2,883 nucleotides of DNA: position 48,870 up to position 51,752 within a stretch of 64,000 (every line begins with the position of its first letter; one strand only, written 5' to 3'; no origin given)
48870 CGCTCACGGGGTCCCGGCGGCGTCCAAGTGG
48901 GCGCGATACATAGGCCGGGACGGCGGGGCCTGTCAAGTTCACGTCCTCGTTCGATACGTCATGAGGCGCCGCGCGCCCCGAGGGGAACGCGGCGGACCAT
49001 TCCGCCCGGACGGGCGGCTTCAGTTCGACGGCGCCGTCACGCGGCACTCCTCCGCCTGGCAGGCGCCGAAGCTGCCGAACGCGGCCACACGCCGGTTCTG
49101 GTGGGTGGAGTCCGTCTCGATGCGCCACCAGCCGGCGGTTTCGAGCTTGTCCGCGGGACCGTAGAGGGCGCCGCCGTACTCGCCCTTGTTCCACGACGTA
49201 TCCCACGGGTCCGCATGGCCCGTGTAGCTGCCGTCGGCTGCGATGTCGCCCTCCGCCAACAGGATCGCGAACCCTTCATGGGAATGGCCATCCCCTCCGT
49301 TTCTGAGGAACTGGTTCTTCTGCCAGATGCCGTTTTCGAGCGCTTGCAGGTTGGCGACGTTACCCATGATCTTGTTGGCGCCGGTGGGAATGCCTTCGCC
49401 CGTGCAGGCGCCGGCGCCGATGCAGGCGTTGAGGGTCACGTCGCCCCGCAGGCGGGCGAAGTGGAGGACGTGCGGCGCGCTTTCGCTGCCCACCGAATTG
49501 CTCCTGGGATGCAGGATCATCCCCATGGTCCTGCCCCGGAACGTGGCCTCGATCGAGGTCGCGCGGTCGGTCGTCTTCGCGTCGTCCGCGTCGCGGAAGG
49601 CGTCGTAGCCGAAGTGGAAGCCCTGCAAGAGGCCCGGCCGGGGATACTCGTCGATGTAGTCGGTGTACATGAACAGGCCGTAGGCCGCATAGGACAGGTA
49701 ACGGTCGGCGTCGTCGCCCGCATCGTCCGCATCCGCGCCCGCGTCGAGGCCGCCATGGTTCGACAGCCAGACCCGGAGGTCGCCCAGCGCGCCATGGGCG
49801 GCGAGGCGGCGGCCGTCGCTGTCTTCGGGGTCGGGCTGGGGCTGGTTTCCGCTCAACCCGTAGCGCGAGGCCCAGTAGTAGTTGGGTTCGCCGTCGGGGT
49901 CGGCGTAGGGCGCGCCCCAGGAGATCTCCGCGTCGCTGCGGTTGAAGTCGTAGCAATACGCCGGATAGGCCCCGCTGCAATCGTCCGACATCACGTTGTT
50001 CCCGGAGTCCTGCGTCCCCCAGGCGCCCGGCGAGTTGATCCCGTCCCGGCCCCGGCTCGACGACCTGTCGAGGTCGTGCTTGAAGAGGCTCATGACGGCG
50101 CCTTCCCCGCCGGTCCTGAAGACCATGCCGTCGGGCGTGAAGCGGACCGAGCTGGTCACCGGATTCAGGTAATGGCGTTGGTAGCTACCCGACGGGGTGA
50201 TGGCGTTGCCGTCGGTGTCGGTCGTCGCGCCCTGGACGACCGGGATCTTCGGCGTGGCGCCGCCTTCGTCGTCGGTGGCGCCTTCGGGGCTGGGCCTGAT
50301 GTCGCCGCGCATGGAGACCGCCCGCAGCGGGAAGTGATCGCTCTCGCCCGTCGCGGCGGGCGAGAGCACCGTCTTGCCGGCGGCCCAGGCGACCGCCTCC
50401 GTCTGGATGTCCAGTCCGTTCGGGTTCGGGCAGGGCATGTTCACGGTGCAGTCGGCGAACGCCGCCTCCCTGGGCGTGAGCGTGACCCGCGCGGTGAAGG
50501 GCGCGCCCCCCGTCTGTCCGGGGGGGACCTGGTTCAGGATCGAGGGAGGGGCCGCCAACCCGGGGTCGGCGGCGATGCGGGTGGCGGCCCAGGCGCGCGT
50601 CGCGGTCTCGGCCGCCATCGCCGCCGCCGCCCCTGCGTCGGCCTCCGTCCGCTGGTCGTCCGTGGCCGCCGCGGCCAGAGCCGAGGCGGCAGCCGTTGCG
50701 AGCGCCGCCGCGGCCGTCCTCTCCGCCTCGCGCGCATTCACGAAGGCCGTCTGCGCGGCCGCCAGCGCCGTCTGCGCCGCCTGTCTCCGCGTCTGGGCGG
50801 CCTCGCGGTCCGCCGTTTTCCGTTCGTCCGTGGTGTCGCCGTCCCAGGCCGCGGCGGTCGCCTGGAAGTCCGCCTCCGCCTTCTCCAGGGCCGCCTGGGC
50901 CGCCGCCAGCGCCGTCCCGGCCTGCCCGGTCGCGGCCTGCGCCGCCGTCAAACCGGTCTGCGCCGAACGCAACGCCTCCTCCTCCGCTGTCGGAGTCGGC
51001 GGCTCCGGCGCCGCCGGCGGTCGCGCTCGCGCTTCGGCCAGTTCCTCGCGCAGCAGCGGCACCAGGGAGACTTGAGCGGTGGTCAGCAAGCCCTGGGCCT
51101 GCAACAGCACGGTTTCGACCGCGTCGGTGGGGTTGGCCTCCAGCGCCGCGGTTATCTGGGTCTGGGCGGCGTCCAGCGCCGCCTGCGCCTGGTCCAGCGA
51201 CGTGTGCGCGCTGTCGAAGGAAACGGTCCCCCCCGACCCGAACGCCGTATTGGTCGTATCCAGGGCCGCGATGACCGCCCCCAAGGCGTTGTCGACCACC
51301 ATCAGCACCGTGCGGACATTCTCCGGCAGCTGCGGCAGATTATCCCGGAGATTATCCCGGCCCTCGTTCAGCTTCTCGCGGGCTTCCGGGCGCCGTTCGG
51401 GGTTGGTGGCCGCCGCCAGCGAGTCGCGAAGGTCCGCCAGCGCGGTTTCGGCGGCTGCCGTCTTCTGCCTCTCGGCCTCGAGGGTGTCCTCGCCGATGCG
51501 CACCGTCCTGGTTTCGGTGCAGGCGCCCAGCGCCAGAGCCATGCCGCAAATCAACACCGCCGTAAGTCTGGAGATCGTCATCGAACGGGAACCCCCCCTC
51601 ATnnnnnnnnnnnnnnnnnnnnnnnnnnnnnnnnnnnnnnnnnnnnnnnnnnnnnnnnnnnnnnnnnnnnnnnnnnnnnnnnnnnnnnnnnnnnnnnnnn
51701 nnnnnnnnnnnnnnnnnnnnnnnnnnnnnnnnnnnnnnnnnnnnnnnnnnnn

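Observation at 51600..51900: Perfect 13-bp tandem repeat (about 21 copies) in the 5' region of a large TbpB-like surface lipoprotein gene: candidate phase-variation switch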

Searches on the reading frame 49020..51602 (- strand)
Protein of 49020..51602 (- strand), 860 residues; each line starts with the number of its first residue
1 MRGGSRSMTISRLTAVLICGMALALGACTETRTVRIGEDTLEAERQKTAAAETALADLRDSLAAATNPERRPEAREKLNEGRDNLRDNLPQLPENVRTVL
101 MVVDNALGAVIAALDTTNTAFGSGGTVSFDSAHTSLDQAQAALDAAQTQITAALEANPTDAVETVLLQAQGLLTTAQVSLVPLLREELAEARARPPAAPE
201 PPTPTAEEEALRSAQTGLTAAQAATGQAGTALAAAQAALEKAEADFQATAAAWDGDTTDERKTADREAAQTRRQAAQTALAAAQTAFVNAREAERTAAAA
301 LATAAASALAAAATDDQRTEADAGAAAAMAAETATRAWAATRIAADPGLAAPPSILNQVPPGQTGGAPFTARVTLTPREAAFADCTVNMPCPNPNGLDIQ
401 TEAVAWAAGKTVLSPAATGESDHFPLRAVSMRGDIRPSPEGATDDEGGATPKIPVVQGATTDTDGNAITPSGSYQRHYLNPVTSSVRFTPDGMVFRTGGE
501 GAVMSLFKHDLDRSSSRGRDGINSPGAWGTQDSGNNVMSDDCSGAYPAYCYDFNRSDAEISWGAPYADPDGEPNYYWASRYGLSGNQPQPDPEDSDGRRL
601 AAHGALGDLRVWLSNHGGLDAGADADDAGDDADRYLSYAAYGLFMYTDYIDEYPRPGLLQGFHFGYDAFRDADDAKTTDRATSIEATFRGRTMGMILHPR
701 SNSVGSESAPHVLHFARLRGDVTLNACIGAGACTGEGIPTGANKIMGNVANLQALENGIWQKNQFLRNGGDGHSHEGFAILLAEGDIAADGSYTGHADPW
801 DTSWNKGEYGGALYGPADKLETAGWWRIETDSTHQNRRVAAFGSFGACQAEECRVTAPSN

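Call 4: search_protein_families(library=pfam, proteins=[window:49020-51602:-], max_evalue=0.01)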
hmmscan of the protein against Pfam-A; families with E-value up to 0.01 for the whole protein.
window:49020-51602:- (860 aa): 0 families

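Call 7: find_homologous_proteins(query=window:49020-51581:-)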
Query window:49020-51581:- (853 aa): 45 proteins with E <= 0.001 among 8000 candidates.
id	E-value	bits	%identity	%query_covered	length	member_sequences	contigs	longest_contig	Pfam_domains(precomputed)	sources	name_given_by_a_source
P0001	0.0e+0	1897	100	100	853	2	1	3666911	-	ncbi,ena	-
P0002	0.0e+0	1445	78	99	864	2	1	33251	-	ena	-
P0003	0.0e+0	1356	77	96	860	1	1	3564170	-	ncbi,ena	-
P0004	0.0e+0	1310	73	99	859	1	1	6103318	-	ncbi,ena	-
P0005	0.0e+0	1163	66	99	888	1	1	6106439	-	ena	-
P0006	0.0e+0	1097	63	99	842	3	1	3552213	-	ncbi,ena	-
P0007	0.0e+0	1088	63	100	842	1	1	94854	-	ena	-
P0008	0.0e+0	1085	63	99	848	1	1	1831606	-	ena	-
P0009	0.0e+0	1068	62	99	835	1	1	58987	-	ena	-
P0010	0.0e+0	1059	62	99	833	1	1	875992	-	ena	-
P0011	0.0e+0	1058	62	100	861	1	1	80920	-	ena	-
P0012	0.0e+0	1057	62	99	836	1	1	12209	-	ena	-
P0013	0.0e+0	1052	63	100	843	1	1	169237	-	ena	-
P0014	0.0e+0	1046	62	100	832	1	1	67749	-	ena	-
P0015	0.0e+0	1045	61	99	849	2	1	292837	-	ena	-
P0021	2.9e-249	848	71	61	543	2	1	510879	-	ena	-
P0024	3.2e-109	385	34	75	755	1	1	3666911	-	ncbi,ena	-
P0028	7.0e-89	318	34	74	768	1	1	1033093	-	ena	-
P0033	1.2e-75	274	58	22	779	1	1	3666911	-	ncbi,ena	-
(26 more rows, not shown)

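Call 8: search_protein_families(library=ncbifam, proteins=[window:49020-51581:-], max_evalue=0.01)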
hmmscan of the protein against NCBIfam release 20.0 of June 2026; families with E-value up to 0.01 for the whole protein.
window:49020-51581:- (853 aa): 0 families

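Call 9: find_encoding_contigs(protein=P0001, flank=3000, max_places=6)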
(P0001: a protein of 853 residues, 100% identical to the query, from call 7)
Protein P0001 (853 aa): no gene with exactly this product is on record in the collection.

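Call 10: find_encoding_contigs(protein=P0003, flank=3000, max_places=4)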
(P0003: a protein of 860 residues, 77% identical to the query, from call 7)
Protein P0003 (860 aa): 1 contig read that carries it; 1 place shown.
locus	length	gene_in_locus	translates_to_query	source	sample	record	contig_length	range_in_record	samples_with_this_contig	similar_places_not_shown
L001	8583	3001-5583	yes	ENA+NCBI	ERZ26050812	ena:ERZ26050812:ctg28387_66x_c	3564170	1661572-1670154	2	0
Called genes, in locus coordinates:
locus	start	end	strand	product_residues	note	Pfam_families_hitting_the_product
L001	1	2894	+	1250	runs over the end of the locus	PF02514:CobN-Mg_chel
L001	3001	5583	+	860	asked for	-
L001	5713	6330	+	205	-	PF02572:CobA_CobO_BtuR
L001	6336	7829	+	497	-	PF01656:CbiA, PF13500:AAA_26, PF07685:GATase_3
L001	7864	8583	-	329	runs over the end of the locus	PF03186:CobD_Cbib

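Call 11: find_encoding_contigs(protein=P0004, flank=3000, max_places=4)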
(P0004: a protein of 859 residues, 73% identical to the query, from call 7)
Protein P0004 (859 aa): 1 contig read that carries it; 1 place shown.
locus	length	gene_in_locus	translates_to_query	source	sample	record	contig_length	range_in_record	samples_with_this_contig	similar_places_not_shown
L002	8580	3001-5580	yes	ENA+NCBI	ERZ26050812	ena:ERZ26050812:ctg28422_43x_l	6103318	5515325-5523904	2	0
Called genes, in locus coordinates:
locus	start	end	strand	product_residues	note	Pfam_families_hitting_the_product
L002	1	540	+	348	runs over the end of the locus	-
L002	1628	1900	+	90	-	-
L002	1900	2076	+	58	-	-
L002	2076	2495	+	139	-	-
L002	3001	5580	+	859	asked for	-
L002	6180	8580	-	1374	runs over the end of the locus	-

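Call 18: find_related_loci(query=A1, collection=genome_contigs, flank=3000)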
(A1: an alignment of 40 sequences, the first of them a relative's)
Query A1 (853 aa) in genome_contigs; peptide patterns used: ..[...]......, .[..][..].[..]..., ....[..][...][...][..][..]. (x = any residue, [..] = any of these).
115 stretches matched a pattern; 59 encode a relative of the query (tblastn E <= 1e-3); 54 distinct loci.
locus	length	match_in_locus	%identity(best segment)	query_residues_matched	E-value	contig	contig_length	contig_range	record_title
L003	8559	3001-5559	85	1-853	0e+0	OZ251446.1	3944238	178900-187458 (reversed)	MAG: Alphaproteobacteria bacterium isolate 4a82845b-346e-4bd1-b170-acd391575f3a genome assembly, chromosome: 1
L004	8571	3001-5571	78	9-853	0e+0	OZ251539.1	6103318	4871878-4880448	MAG: Alphaproteobacteria bacterium isolate efdf64b3-afa9-4fb8-9792-56cfcde380f9 genome assembly, chromosome: 1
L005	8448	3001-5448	77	34-853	0e+0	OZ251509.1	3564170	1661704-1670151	MAG: Alphaproteobacteria bacterium isolate c58df884-ff44-4a62-8948-53011581409f genome assembly, chromosome: 1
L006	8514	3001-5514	63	1-849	0e+0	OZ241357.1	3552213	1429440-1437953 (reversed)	MAG: Alphaproteobacteria bacterium isolate 88d555cd-2633-4b86-a1be-1e9adaae3909 genome assembly, chromosome: 1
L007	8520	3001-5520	63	1-848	0e+0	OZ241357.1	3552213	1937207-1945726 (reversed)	MAG: Alphaproteobacteria bacterium isolate 88d555cd-2633-4b86-a1be-1e9adaae3909 genome assembly, chromosome: 1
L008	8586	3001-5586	63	1-849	0e+0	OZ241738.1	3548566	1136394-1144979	MAG: Alphaproteobacteria bacterium isolate d8927372-aabd-44cb-9c9e-7bd42c52962c genome assembly, chromosome: 1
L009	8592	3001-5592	62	2-849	0e+0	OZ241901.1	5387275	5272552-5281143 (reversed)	MAG: Gammaproteobacteria bacterium isolate 65898e9d-28f9-48af-9959-824c109e8cbf genome assembly, chromosome: 1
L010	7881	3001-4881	70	238-849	0e+0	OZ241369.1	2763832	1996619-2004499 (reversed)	MAG: Alphaproteobacteria bacterium isolate a6466d14-aa2a-4488-8e79-5038ab0a8c4b genome assembly, chromosome: 1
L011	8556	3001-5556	73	9-853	0e+0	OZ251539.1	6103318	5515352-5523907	MAG: Alphaproteobacteria bacterium isolate efdf64b3-afa9-4fb8-9792-56cfcde380f9 genome assembly, chromosome: 1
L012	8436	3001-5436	39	8-846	4e-88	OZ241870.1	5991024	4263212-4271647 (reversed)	MAG: Gammaproteobacteria bacterium isolate ca35ea08-545d-4259-bb59-35f508f037d2 genome assembly, chromosome: 1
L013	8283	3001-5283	35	4-846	5e-80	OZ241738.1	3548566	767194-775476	MAG: Alphaproteobacteria bacterium isolate d8927372-aabd-44cb-9c9e-7bd42c52962c genome assembly, chromosome: 1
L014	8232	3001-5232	38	1-846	7e-77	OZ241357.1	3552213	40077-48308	MAG: Alphaproteobacteria bacterium isolate 88d555cd-2633-4b86-a1be-1e9adaae3909 genome assembly, chromosome: 1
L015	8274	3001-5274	36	5-846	3e-75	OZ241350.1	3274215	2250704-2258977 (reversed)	MAG: Alphaproteobacteria bacterium isolate 81bb0e76-f755-4ee3-a3aa-f420175a6091 genome assembly, chromosome: 1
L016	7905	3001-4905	35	93-846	4e-72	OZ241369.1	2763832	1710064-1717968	MAG: Alphaproteobacteria bacterium isolate a6466d14-aa2a-4488-8e79-5038ab0a8c4b genome assembly, chromosome: 1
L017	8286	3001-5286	36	4-846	2e-76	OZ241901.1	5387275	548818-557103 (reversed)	MAG: Gammaproteobacteria bacterium isolate 65898e9d-28f9-48af-9959-824c109e8cbf genome assembly, chromosome: 1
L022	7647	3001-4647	35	293-846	3e-61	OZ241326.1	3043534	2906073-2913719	MAG: bacterium isolate 4cf85a08-3ac9-4936-9f49-292be0ba675b genome assembly, chromosome: 1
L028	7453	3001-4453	35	366-846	3e-50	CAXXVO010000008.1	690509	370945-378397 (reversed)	MAG: Alphaproteobacteria bacterium isolate b1e32fb5-33d9-4808-b364-4179d3f700a5 genome assembly, contig: contig_8, whole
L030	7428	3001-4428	29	390-846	2e-41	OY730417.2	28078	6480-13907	MAG: Alphaproteobacteria bacterium isolate b1e32fb5-33d9-4808-b364-4179d3f700a5 genome assembly, plasmid: 1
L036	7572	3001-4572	39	392-844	6e-37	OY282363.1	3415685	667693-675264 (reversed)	MAG: uncultured Alphaproteobacteria bacterium genome assembly, chromosome: 1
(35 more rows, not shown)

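Call 40: find_encoding_contigs(protein=P0002, flank=3000, max_places=6)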
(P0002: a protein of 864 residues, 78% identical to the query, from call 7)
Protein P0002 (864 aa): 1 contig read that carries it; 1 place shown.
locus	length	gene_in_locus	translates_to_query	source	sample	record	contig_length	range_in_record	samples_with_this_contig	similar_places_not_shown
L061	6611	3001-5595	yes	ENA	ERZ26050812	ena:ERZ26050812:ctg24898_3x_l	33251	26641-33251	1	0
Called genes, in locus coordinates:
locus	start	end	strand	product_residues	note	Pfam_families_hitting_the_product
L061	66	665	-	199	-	-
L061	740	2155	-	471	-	PF01977:UbiD, PF20696:UbiD_C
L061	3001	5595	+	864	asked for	-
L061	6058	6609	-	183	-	?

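Call 48: search_protein_families(library=pfam, proteins=[L022:4859-6403:+, L028:4462-6081:+], max_evalue=0.01)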
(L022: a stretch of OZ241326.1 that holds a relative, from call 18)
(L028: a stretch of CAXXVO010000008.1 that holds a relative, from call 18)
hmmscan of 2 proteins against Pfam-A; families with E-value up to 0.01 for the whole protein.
L022:4859-6403:+ (515 aa): 4 families
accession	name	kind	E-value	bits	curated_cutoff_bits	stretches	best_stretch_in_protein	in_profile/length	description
PF04575.19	SlipAM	-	9.4e-13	48.8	22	1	218-515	5-288/288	Surface lipoprotein assembly modifier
PF24575.1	TPR_Slam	-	0.00029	21.6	35.2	1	128-158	63-93/104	Surface lipoprotein assembly modifier, N-terminal TPR repeats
PF14559.12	TPR_19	-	0.00031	21.5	25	0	73-110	4-41/68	Tetratricopeptide repeat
PF13428.12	TPR_14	-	0.0018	19.2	23.5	0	60-100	1-41/44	Tetratricopeptide repeat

L028:4462-6081:+ (540 aa): 6 families
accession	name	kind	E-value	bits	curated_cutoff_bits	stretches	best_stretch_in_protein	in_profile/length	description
PF04575.19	SlipAM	-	2.8e-16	60.3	22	1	277-540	35-288/288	Surface lipoprotein assembly modifier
PF14559.12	TPR_19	-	1e-07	32.6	25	1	81-122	21-62/68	Tetratricopeptide repeat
PF24575.1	TPR_Slam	-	0.00013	22.7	35.2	1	153-183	63-93/104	Surface lipoprotein assembly modifier, N-terminal TPR repeats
PF13428.12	TPR_14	-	0.00024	21.9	23.5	1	85-125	1-41/44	Tetratricopeptide repeat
PF07721.20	TPR_4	-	0.0022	18.9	27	1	85-109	1-25/26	Tetratricopeptide repeat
PF13432.12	TPR_16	-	0.0053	17.6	32.7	1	89-137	1-49/65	Tetratricopeptide repeat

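Call 58: find_encoding_contigs(protein=P0024, flank=3000, max_places=4)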
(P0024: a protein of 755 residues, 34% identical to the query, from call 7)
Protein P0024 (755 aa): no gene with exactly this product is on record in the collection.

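Call 59: find_encoding_contigs(protein=P0033, flank=3000, max_places=4)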
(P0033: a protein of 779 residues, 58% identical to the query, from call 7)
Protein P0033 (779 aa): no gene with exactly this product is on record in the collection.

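Call 68: search_solved_structures(query=A1, max_evalue=1)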
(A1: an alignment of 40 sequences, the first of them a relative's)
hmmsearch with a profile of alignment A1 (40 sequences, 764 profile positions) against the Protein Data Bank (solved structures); distinct sequences matched with E-value up to 1: 22.
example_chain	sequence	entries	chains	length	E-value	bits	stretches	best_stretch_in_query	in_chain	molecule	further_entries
6yel_A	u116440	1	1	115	0.026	16.2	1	33-126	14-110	Stromal interaction molecule 1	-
13iq_A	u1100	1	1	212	0.094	14.3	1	50-128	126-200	Chaperone protein DnaK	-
4lws_A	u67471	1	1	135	0.13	13.9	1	28-123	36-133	Uncharacterized protein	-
13iu_A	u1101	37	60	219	0.16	13.6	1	50-140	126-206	Chaperone protein DnaK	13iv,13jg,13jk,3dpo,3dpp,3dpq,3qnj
1dky_A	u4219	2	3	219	0.16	13.6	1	50-140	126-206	DNAK | SUBSTRATE BINDING DOMAIN OF DNAK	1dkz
1dkx_A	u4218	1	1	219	0.17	13.5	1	50-140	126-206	SUBSTRATE BINDING DOMAIN OF DNAK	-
4r5j_A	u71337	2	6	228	0.18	13.5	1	50-140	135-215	Chaperone protein DnaK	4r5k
4r5g_A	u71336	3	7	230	0.18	13.4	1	50-140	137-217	Chaperone protein DnaK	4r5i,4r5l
4f01_A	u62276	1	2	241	0.2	13.3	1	50-139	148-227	Chaperone protein DnaK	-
3j9w_AT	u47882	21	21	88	0.2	13.2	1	59-118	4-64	30S ribosomal protein bS20 | 30S ribosomal protein S20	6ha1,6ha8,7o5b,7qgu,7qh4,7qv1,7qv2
6niq_A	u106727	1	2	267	0.22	13.1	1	69-194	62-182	Beta-lactamase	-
5njt_T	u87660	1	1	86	0.43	12.2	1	60-118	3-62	30S ribosomal protein S20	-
6eup_A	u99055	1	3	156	0.45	12.1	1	42-147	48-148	Adhesin A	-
8xyv_A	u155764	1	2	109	0.62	11.6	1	80-167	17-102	De novo designed protein 0705-5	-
5cwf_A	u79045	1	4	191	0.62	11.6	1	84-255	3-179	Designed helical repeat protein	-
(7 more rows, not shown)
